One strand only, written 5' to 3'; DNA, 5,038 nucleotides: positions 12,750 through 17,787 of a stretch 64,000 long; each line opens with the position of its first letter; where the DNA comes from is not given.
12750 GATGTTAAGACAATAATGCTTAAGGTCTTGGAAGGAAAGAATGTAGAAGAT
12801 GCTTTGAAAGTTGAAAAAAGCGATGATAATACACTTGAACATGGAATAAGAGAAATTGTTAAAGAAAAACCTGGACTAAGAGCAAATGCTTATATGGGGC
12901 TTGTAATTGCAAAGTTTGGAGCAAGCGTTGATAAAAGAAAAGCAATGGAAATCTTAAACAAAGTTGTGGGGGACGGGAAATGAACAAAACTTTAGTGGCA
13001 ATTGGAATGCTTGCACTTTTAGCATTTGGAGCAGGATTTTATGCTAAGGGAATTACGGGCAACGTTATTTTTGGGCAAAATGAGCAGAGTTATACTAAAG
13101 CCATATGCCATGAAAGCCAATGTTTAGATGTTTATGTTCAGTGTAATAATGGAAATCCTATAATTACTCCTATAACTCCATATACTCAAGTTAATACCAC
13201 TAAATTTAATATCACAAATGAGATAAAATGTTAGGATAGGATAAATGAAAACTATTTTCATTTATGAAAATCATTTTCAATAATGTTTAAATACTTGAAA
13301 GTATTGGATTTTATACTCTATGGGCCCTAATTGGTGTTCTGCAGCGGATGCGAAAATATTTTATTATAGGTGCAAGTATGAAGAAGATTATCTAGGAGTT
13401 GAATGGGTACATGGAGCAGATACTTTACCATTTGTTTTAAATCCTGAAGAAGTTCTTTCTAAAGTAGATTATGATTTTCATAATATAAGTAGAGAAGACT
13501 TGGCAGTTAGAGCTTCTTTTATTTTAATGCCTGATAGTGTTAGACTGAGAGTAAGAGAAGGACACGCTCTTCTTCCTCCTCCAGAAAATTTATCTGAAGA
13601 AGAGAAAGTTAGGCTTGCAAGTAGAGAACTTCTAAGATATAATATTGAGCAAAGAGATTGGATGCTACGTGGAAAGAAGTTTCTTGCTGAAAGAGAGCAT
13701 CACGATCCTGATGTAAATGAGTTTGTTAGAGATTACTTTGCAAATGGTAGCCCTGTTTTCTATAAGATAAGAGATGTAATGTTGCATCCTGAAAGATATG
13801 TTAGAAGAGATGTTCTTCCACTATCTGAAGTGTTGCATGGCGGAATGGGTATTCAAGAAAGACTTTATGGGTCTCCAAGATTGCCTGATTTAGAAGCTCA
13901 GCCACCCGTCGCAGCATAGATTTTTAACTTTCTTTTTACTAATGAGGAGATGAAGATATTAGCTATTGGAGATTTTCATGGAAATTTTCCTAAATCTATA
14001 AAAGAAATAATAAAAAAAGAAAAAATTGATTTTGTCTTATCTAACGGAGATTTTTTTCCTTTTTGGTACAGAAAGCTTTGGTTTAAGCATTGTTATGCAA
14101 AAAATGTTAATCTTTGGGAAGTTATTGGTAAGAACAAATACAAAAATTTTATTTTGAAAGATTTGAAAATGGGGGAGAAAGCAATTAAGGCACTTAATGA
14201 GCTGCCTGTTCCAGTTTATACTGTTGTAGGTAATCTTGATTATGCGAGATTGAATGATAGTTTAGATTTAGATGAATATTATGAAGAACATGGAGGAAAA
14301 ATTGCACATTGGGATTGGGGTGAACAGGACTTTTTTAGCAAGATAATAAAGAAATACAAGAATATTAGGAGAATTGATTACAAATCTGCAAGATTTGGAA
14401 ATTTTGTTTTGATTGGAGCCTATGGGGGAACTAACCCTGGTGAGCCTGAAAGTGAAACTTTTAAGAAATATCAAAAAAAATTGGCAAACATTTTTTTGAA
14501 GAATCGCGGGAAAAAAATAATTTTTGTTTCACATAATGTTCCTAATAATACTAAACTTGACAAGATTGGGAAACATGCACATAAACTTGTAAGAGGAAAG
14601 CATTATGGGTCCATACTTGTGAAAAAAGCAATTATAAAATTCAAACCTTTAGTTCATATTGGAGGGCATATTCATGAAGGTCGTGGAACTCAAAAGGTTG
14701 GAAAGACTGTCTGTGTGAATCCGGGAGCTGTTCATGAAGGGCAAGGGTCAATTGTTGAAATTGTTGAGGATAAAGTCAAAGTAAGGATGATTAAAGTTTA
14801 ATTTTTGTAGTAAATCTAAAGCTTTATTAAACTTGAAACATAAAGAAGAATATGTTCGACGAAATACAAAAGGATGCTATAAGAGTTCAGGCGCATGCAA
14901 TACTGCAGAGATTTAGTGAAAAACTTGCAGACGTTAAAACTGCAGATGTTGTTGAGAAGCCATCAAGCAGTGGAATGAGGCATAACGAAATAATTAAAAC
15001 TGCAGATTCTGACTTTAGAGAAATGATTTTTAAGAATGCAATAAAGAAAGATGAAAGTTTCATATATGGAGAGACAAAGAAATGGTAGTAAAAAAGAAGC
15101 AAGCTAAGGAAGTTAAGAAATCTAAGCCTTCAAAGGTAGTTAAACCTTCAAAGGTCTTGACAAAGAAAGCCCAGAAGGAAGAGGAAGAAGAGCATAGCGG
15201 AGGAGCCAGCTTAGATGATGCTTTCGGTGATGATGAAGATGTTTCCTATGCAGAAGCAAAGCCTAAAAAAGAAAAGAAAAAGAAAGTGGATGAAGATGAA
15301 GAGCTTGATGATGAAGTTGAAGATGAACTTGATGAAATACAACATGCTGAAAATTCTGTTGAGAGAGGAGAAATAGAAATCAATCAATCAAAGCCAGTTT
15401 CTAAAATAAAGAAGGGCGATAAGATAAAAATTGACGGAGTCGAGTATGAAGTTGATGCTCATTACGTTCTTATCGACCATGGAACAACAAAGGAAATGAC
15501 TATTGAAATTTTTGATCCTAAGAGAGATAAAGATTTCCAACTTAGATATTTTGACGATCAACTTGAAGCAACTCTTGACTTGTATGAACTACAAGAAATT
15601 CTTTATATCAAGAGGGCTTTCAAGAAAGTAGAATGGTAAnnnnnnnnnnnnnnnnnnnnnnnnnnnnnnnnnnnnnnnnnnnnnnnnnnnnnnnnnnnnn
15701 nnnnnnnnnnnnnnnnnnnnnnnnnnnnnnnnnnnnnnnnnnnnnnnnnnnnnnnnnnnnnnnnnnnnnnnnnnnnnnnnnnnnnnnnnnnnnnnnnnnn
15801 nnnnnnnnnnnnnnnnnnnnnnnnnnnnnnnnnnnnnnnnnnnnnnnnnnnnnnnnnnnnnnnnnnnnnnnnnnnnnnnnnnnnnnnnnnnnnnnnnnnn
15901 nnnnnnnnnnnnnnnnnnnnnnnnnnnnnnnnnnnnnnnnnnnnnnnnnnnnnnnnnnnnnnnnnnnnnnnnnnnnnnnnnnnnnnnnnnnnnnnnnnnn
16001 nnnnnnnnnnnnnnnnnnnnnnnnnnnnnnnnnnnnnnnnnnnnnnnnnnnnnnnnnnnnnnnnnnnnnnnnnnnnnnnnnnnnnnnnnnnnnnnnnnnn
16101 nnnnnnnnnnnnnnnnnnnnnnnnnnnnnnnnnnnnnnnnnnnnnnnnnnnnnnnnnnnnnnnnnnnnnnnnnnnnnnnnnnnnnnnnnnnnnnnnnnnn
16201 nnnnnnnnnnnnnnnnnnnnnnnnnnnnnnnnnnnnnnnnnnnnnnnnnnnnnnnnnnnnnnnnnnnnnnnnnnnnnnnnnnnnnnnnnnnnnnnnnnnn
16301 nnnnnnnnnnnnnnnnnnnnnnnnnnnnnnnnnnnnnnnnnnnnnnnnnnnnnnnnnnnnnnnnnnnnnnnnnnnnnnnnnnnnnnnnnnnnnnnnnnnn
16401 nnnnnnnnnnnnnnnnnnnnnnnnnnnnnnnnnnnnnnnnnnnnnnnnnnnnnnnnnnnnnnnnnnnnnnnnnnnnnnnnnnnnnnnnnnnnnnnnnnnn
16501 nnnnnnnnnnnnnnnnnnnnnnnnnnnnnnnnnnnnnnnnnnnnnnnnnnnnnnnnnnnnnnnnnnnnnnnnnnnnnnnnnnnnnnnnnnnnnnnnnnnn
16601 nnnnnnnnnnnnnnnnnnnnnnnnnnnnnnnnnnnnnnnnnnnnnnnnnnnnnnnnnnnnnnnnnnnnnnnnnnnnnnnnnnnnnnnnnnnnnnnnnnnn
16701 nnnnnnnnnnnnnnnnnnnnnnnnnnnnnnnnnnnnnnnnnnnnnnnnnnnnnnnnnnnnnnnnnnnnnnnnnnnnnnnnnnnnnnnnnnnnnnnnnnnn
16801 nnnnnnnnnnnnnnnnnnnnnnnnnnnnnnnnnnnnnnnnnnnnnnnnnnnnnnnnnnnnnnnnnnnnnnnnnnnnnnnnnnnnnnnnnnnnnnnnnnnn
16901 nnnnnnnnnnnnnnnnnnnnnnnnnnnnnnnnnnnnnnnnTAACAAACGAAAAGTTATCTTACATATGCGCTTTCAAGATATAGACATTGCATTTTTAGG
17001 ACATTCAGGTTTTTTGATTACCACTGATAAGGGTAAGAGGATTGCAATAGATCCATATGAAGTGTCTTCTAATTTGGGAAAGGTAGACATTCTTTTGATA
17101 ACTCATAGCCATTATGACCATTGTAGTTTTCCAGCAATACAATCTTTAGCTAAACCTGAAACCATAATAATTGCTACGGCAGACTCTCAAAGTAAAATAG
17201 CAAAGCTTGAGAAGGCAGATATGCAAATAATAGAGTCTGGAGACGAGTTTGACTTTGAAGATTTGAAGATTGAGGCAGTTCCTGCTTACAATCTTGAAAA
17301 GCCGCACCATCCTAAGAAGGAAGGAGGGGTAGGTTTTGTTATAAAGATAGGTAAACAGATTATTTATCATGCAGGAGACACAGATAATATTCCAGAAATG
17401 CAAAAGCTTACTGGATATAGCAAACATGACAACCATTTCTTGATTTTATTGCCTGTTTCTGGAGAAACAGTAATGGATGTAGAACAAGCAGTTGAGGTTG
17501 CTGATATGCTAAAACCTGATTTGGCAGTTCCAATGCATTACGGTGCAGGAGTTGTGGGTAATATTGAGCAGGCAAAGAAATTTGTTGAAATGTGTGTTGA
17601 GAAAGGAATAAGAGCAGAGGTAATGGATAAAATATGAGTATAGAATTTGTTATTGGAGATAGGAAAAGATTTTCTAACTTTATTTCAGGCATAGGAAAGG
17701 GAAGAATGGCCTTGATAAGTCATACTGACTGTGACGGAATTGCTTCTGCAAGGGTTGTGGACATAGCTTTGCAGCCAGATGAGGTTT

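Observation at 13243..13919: Triple palindrome operator array in front of an uncharacterised Arg/Pro-rich 199-aa gene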

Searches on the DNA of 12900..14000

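Call 69: search_rna_families(source=window, start=12900, end=14000, threshold=evalue, max_evalue=1)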
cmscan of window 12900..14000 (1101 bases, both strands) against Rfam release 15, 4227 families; matches with E-value up to 1: 3.
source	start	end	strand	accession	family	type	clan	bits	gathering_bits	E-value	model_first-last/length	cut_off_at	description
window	13517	13550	+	RF00979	mir-553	Gene; miRNA;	-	21.8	82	0.29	1-62/62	no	mir-553 microRNA precursor family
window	13785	13812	+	RF03111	Zeta-pan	Gene; sRNA;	-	21.5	56.7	0.34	1-50/50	no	Zeta-pan RNA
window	13442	13503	+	RF04308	HCV_SL2531-SL2549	Cis-reg;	-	18.6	56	0.41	1-72/72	no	Hepatitis C virus stem-loop SL2531 and SL2549AU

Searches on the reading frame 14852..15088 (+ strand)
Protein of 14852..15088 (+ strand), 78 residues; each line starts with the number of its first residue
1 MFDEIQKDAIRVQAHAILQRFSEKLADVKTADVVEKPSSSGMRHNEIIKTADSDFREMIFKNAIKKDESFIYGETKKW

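Call 7: search_protein_families(library=pfam, proteins=[window:14852-15088:+], max_evalue=0.01)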
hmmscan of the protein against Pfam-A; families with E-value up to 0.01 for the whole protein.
window:14852-15088:+ (78 aa): 0 families

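Call 8: search_protein_families(library=ncbifam, proteins=[window:14852-15088:+], max_evalue=0.01)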
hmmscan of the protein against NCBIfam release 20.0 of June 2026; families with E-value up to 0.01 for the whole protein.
window:14852-15088:+ (78 aa): 2 families
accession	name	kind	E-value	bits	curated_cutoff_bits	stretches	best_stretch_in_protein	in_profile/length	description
NF000681.0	PRK00034.3-1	equivalog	1.9e-05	24.6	64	1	6-78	3-76/78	Asp-tRNA(Asn) amidotransferase subunit GatC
TIGR01827.1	gatC_rel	hypoth_equivalog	0.00011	22.2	52.1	1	10-78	2-71/73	putative Asp-tRNA(Asn)/Glu-tRNA(Gln) amidotransferase, subunit C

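Call 82: search_protein_families(library=padloc, proteins=[window:14852-15088:+], max_evalue=0.01)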
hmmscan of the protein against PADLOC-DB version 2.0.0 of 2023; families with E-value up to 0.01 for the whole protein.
window:14852-15088:+ (78 aa): 0 families

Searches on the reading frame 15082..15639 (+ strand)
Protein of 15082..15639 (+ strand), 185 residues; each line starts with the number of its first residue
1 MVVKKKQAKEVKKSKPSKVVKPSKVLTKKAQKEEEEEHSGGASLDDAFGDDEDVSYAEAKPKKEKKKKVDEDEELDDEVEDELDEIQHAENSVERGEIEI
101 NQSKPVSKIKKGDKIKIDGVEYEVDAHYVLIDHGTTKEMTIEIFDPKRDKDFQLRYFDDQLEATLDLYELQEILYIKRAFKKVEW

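Call 7: search_protein_families(library=pfam, proteins=[window:15082-15639:+], max_evalue=0.01)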
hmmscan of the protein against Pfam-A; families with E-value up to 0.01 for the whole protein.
window:15082-15639:+ (185 aa): 1 family
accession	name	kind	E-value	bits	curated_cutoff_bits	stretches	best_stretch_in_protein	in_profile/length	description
PF05354.17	Phage_attach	-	0.0091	17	26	0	82-129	45-86/99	Phage Head-Tail Attachment protein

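Call 8: search_protein_families(library=ncbifam, proteins=[window:15082-15639:+], max_evalue=0.01)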
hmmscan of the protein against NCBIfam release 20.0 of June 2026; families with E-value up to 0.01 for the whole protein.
window:15082-15639:+ (185 aa): 0 families

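Call 82: search_protein_families(library=padloc, proteins=[window:15082-15639:+], max_evalue=0.01)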
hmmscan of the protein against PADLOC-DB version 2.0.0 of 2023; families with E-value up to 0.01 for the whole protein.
window:15082-15639:+ (185 aa): 0 families

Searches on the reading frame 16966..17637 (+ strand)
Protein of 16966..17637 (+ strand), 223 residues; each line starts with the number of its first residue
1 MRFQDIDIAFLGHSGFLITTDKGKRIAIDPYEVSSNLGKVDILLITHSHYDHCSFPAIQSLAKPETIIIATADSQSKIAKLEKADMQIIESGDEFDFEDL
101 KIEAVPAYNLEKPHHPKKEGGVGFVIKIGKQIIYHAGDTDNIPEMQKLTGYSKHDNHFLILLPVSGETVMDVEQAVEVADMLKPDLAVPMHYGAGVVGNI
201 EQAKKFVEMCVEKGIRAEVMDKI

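Call 7: search_protein_families(library=pfam, proteins=[window:16966-17637:+], max_evalue=0.01)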
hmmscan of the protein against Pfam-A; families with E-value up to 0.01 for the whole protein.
window:16966-17637:+ (223 aa): 3 families
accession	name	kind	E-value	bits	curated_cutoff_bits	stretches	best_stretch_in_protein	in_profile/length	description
PF13483.12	Lactamase_B_3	-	6.8e-30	104.6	24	1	8-191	2-160/160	Beta-lactamase superfamily domain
PF12706.13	Lactamase_B_2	-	2.1e-20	73.6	27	1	29-192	20-200/200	Beta-lactamase superfamily domain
PF00753.33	Lactamase_B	-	8.7e-05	23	22.7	1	27-157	32-162/196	Metallo-beta-lactamase superfamily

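Call 8: search_protein_families(library=ncbifam, proteins=[window:16966-17637:+], max_evalue=0.01)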
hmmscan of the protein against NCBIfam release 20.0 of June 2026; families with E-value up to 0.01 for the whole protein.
window:16966-17637:+ (223 aa): 3 families
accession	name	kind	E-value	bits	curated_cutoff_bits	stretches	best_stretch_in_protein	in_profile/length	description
NF001911.0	PRK00685.1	equivalog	2.4e-28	99.2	144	1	7-220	2-220/228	metal-dependent hydrolase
NF008688.0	PRK11709.1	equivalog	1.3e-05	24.3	306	1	26-183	100-274/355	L-ascorbate 6-phosphate lactonase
TIGR03413.1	GSH_gloB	equivalog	0.0041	16.5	200.8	1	37-104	41-101/248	hydroxyacylglutathione hydrolase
